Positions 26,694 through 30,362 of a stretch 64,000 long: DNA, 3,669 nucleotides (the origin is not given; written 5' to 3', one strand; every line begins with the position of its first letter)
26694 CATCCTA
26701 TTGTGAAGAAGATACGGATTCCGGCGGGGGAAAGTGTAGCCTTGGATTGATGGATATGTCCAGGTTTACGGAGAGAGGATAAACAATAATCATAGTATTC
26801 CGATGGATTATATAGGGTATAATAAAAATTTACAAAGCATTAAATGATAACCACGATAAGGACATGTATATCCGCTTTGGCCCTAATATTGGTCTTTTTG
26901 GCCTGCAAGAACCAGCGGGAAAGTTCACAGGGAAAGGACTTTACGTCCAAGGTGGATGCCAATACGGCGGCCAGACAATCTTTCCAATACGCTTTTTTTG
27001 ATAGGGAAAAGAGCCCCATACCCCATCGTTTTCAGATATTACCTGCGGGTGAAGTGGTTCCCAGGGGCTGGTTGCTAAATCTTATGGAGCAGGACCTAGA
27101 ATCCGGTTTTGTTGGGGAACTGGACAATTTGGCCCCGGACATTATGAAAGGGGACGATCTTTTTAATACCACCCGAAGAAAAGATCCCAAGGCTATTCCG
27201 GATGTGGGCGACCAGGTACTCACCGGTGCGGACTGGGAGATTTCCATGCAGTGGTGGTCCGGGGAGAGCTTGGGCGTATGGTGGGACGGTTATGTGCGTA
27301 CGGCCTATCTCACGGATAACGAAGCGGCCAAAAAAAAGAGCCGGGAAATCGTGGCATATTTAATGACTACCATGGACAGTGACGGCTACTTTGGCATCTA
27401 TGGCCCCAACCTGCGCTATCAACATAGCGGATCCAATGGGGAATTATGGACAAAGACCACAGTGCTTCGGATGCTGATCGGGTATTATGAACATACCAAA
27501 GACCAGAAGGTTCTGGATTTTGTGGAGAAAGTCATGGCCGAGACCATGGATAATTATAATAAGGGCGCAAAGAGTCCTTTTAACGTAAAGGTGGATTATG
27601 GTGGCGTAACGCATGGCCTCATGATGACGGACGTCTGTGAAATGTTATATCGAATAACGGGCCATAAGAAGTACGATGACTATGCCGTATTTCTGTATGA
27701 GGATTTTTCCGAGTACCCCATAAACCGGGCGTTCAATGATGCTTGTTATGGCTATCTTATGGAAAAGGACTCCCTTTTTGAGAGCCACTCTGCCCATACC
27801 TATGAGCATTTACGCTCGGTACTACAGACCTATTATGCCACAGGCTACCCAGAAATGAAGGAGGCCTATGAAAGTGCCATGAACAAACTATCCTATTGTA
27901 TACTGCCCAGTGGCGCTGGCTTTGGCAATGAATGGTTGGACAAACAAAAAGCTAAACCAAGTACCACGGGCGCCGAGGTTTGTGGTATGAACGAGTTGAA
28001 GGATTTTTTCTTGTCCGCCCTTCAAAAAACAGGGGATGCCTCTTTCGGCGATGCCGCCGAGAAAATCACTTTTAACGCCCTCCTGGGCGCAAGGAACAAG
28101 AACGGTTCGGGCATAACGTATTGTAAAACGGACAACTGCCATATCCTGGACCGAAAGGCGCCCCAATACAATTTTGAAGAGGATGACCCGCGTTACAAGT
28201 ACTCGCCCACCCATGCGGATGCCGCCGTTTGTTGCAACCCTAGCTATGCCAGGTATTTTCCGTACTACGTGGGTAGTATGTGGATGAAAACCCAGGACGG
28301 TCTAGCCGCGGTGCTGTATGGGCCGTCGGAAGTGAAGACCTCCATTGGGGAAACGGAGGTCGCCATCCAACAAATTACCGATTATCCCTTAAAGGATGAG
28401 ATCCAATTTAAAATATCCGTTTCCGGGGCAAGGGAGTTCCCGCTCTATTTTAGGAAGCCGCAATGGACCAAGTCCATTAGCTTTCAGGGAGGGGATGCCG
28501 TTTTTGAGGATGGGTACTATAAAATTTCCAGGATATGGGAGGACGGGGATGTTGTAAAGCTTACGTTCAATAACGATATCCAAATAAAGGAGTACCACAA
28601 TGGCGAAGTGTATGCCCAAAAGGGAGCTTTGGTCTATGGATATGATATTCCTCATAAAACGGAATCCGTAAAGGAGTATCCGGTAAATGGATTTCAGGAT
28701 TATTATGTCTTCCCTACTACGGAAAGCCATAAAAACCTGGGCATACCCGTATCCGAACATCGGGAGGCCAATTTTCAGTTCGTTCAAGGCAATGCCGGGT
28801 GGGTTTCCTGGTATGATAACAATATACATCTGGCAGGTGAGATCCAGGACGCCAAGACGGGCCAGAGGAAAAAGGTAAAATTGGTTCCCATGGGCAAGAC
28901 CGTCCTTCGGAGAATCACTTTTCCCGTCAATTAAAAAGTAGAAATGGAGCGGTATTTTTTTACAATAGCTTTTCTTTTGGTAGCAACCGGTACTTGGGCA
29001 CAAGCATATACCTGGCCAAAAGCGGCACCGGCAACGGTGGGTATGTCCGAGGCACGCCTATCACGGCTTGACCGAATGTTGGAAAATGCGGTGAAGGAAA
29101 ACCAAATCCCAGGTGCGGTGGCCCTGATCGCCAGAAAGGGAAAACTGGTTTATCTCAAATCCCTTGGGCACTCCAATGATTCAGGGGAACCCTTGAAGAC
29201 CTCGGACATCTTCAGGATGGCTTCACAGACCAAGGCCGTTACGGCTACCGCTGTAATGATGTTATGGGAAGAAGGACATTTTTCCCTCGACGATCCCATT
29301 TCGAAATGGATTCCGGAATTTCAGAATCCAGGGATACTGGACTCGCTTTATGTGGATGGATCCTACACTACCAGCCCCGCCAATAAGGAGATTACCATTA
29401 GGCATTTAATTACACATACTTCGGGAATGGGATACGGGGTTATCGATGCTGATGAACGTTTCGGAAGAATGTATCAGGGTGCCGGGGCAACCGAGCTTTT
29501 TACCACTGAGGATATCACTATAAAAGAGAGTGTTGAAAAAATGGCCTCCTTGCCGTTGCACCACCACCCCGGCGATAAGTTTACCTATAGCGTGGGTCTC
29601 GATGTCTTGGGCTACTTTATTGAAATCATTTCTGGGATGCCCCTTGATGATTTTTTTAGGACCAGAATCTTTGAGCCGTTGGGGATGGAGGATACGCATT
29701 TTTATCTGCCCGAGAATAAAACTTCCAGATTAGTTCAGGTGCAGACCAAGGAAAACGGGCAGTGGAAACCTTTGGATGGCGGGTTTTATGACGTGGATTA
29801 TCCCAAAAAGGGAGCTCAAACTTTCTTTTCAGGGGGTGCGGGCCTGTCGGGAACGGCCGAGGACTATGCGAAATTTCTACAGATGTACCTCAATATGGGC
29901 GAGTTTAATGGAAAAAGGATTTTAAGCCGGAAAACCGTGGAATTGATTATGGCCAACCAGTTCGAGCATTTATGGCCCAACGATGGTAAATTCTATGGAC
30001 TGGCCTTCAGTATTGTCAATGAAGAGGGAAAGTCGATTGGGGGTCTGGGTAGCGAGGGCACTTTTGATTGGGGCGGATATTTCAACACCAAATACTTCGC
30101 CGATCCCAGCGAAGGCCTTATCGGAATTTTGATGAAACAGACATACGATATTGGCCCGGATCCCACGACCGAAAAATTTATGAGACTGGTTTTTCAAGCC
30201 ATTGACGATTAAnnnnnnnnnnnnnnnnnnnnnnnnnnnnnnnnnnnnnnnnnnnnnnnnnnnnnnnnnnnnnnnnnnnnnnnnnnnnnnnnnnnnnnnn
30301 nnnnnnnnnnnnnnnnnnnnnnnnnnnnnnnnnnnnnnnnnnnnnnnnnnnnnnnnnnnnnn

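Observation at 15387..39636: Hybrid PUL: a starch-type import module coupled to three GH127-like cysteine glycosidases, two de-acylases and a non-phosphorylative sugar-acid pathway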

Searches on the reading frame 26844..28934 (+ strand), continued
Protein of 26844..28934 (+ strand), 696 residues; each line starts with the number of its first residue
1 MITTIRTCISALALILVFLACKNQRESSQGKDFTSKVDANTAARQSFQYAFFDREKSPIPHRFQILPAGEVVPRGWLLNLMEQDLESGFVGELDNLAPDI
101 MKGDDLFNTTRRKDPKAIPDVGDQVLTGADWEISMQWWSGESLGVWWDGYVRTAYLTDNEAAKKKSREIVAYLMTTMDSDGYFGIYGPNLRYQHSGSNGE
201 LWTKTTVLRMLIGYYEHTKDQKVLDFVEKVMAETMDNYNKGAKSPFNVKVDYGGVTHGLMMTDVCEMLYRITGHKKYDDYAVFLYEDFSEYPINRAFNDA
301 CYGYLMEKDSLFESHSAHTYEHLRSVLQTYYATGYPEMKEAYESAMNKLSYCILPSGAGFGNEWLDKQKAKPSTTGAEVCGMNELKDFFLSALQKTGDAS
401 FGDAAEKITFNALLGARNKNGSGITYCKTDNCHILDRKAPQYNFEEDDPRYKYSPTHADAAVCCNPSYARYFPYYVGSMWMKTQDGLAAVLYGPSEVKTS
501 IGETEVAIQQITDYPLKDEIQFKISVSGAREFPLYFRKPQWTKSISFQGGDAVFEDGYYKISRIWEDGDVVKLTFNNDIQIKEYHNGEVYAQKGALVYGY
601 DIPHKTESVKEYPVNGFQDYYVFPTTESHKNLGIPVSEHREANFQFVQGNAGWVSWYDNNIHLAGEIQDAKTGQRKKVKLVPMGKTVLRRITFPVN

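Call 70: search_protein_families(library=pfam, proteins=[L008:21750-22121:+, L007:19505-21550:+, L005:244-2124:+, L005:2155-5175:+], max_evalue=0.001)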
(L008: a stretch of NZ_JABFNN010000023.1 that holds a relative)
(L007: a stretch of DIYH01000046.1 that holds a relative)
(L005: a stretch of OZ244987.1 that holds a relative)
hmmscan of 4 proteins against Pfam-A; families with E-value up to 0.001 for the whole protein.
L008:21750-22121:+ (124 aa): 1 family
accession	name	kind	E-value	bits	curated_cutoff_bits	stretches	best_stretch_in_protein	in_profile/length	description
PF01081.25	Aldolase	-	7.1e-11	42.4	27.8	1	10-120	2-108/196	KDPG and KHG aldolase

L007:19505-21550:+ (681 aa): 2 families
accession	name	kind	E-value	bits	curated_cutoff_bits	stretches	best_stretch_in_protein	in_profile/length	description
PF01432.26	Peptidase_M3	-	4.4e-147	491.5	27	1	228-677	1-456/457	Peptidase family M3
PF19310.4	TOP_N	-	7.2e-08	32.7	27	1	41-154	10-122/123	Neurolysin/Thimet oligopeptidase, N-terminal domain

L005:244-2124:+ (626 aa): 4 families
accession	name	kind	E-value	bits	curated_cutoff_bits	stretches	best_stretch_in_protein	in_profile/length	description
PF13517.12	FG-GAP_3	-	1.2e-38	131.9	26.9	6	109-171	1-60/61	FG-GAP-like repeat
PF07593.17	UnbV_ASPIC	-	4.4e-18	65.4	23.4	1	461-528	1-67/68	ASPIC and UnbV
PF01839.29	FG-GAP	-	3e-09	37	22.1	0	156-173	4-21/37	FG-GAP repeat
PF18962.6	Por_Secre_tail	-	2.2e-06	28.3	27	1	550-616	1-66/75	Secretion system C-terminal sorting domain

L005:2155-5175:+ (1006 aa): 2 families
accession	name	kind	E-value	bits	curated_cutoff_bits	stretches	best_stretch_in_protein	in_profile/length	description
PF18962.6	Por_Secre_tail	-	5.9e-11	42.9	27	1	933-1005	3-75/75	Secretion system C-terminal sorting domain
PF16760.10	CBM53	-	1.3e-07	32.2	27.6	0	59-100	9-45/57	Starch/carbohydrate-binding module (family 53)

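Call 86: predict_structure(alignment_id=A1)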
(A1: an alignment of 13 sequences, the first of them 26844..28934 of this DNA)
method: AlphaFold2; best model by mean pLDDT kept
length: 696 residues; sequences in the alignment: 13
mean_pLDDT: 77.9   pTM: 0.85
mean pLDDT of the five models: 77.9, 77.4, 75.7, 72.4, 70.9
residues with pLDDT >= 90: 274; 70-90: 214; 50-70: 112; < 50: 96
segments of 3 or more residues with pLDDT < 50: 1-8, 16-34, 119-133, 251-254, 361-365, 427-461
pLDDT, mean of each block of 10 residues (from residue 1): 44 46 35 50 63 93 94 94 87 67 55 59 41 55 84 96 93 87 78 63 87 96 96 91 72 63 93 95 89 60 79 72 91 95 90 75 56 65 89 96 93 72 54 39 40 39 69 94 96 97 96 91 97 97 92 95 97 94 87 91 79 74 80 80 77 60 89 89 74 87
secondary structure, 60 per line:
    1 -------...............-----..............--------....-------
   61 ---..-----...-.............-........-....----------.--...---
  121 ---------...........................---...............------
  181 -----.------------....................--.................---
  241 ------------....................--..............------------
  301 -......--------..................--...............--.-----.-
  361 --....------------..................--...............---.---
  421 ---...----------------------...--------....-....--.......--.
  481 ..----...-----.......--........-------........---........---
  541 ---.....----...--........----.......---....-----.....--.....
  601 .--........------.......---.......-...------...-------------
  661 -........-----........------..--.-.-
elements in order (helices of 4 or more, strands of 3 or more residues): H8-22 H28-41 H50-53 E71-73 H75-87 H89-96 H98-101 H130-156 H160-174 H199-218 H221-237 H253-272 H275-288 H302-307 H316-333 H336-350 H363-366 H379-396 H399-413 E424-426 H460-463 H465-468 H471-477 E480-482 E487-489 E495-501 E504-511 E519-526 E530-537 E544-548 E553-555 E558-565 E570-576 E580-583 E589-593 E596-601 E604-611 E618-624 H628-631 E632-634 E645-647 E662-669 E675-682

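Call 88: fold_search(model_id=the predicted structure, library=pdb)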
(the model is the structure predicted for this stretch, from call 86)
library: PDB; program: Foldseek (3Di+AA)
matches with E <= 10: 809; with E <= 0.001: 59
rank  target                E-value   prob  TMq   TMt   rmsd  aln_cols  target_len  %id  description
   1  4qjy_A                3.8e-24  1.00  0.64  0.69   6.6       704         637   16  Crystal structure of native Ara127N, a GH127 beta-L-arabinofuranosidase from Geobacillus Stearothermophilus T6 (released 2015-06-10)
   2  4qk0_A                1.0e-23  1.00  0.65  0.71   6.2       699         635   16  Crystal structure of Ara127N-Se, a GH127 beta-L-arabinofuranosidase from Geobacillus Stearothermophilus T6 (released 2015-06-10)
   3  5mqo                  5.4e-22  1.00  0.64  0.72   6.6       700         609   16  Glycoside hydrolase BT_1003 (released 2017-03-22)
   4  6ex6_A                9.7e-22  1.00  0.62  0.68   6.6       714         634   16  The GH127, Beta-arabinofuranosidase, BT3674 (released 2018-11-21)
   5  6ex6_B                1.3e-21  1.00  0.63  0.69   6.4       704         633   15  The GH127, Beta-arabinofuranosidase, BT3674 (released 2018-11-21)
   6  3wkx                  8.3e-19  1.00  0.64  0.68   7.3       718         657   13  Crystal structure of GH127 beta-L-arabinofuranosidase HypBA1 from Bifidobacterium longum arabinose complex form (released 2014-04-30)
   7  3wrf                  8.3e-19  1.00  0.62  0.67   6.8       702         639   14  The crystal structure of native HypBA1 from Bifidobacterium longum JCM 1217 (released 2014-09-03)
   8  3wrg                  1.1e-18  1.00  0.60  0.64   8.1       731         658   13  The complex structure of HypBA1 with L-arabinose (released 2014-09-03)
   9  7exu                  2.7e-18  1.00  0.64  0.68   7.3       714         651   12  GH127 beta-L-arabinofuranosidase HypBA1 E322Q mutant complexed with p-nitrophenyl beta-L-arabinofuranoside (released 2021-11-17)
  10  7exw                  2.7e-18  1.00  0.63  0.67   6.8       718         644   13  GH127 beta-L-arabinofuranosidase HypBA1 covalently complexed with alpha-L-arabinofuranosylamide (released 2021-11-17)
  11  7dif                  3.5e-18  1.00  0.63  0.67   7.3       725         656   13  GH127 beta-L-arabinofuranosidase HypBA1 covalently complexed with beta-L-arabinofuranose-configured cyclophellitol at 1. (released 2021-01-27)
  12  8qf2                  3.5e-18  1.00  0.61  0.64   7.8       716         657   14  Beta-L-Arabinofurano-cyclitol Aziridines are Cysteine-directed Broad-spectrum Inhibitors and Activity-based Probes for R (released 2023-12-13)
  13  3wre                  4.8e-18  1.00  0.62  0.68   6.6       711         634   14  The crystal structure of native HypBA1 from Bifidobacterium longum JCM 1217 (released 2014-09-03)
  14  3wkw                  4.8e-18  1.00  0.62  0.67   6.6       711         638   14  Crystal structure of GH127 beta-L-arabinofuranosidase HypBA1 from Bifidobacterium longum ligand free form (released 2014-04-30)
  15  6yqh                  7.8e-18  1.00  0.58  0.53   7.2       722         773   12  GH146 beta-L-arabinofuranosidase bound to covalent inhibitor (released 2021-01-27)
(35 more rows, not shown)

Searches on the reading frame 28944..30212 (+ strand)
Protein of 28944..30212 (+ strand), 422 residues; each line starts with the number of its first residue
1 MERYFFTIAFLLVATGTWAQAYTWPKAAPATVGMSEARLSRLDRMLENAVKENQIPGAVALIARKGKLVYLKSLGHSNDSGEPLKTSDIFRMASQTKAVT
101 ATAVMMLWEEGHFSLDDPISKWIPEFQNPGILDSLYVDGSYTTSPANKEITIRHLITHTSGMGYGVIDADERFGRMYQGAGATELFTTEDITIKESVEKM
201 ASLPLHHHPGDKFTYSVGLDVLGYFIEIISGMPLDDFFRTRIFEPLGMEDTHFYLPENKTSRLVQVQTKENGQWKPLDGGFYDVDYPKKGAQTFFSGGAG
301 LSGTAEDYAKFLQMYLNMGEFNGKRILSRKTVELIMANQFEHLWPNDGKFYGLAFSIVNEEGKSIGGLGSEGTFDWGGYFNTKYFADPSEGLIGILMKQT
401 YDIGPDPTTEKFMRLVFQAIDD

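Call 4: search_protein_families(library=pfam, proteins=[window:28944-30212:+])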
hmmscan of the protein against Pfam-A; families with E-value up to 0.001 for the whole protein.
window:28944-30212:+ (422 aa): 1 family
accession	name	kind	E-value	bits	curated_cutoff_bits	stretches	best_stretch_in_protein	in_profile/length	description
PF00144.29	Beta-lactamase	-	3.8e-66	223.9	27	1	42-401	1-311/329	Beta-lactamase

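Call 6: search_protein_families(library=ncbifam, proteins=[window:28944-30212:+], max_evalue=0.00001)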
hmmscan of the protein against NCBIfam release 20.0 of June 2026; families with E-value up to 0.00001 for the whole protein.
window:28944-30212:+ (422 aa): 18 families
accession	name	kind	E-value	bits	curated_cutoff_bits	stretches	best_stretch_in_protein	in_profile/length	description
NF052559.1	MthAcHydAcmB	equivalog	4e-54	183.8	550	1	40-342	8-296/391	methyl acetate hydrolase AcmB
NF002968.0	PRK03642.1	equivalog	1.2e-26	93.5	385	1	4-393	4-388/432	penicillin binding protein PBP4B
NF007943.0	PRK10662.1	equivalog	6.1e-17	61.3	266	1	37-328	32-283/380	D-alanyl-D-alanine-carboxypeptidase/endopeptidase AmpH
NF033085.1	bla_class_C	equivalog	7.5e-12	44.7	415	1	42-130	8-96/356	class C beta-lactamase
NF038269.1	lipase_LipE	equivalog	7.5e-11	41.8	750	1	83-337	81-316/407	lipase LipE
NF045925.1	3-sucCA_synth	equivalog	1.4e-09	37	800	0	295-343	221-269/498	3-succinylated cholic acid synthase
NF009622.0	PRK13128.1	equivalog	7.9e-09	34.5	443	1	34-252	1-191/518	D-aminopeptidase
NF000422.6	blaPDC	exception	2.2e-08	33.8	865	0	36-128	28-124/397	PDC family class C beta-lactamase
NF033569.1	blaLHK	exception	5.3e-08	32.2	850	0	39-125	38-124/390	LHK family class C beta-lactamase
NF000264.2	blaOCH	exception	1.3e-07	31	800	1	39-131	34-127/390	OCH family extended-spectrum class C beta-lactamase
NF040478.1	blaLAQ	exception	1.7e-07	30.5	850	0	41-126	30-115/380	LAQ family class C beta-lactamase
NF012102.1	blaDHA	exception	2.7e-07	30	800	0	43-131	32-120/379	DHA family class C beta-lactamase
NF050810.1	blaCHC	exception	3.9e-07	29.2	780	0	43-131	32-120/387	CHC family extended-spectrum class C beta-lactamase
NF045671.1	blaPNC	exception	5.6e-07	28.7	750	0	26-129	33-136/401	PNC family class C beta-lactamase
NF033575.1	blaRHO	exception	5.9e-07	28.8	825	0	45-127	35-117/380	RHO family class C beta-lactamase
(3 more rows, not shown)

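Call 32: search_solved_structures(query=window:28944-30212:+, max_evalue=1e-25)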
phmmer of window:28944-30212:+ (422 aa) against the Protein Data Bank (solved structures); distinct sequences matched with E-value up to 1e-25: 14.
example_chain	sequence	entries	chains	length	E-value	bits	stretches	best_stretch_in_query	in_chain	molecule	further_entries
7uda_A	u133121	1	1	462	2.3e-66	227.3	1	20-340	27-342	Beta-lactamase domain-containing protein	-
7u1b_A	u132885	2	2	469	2.4e-66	227.2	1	20-340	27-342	Beta-lactamase domain-containing protein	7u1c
7pp3_A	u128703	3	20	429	1.4e-61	211.5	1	32-401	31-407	Esterase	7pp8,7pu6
4ivi_A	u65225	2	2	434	9.6e-60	205.5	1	7-398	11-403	Carboxylesterase | Carboxylesterases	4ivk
1ci8_A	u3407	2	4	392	1.7e-43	152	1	32-401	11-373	PROTEIN (CARBOXYLESTERASE)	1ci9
7atl_AAA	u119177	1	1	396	4.2e-36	127.6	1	40-397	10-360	Esterase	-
5zwq_A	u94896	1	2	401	9.1e-35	123.2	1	43-400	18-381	Est-Y29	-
4p6b_A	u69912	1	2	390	1.2e-34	122.8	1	43-400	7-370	Est-Y29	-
4p85_A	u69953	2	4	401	1.2e-34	122.7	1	43-400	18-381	Est-Y29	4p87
5zwr_B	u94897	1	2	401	1.6e-34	122.4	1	43-400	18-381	Est-Y29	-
5zwv_B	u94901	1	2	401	2.3e-34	121.9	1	43-400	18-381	Est-Y29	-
6kjc_A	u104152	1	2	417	8.4e-28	100.2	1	37-316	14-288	Pc15g00720 protein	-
6kje_B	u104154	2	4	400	5e-27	97.7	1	42-316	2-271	Pc15g00720 protein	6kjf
6kjd_B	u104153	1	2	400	1.2e-26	96.4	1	42-316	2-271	Pc15g00720 protein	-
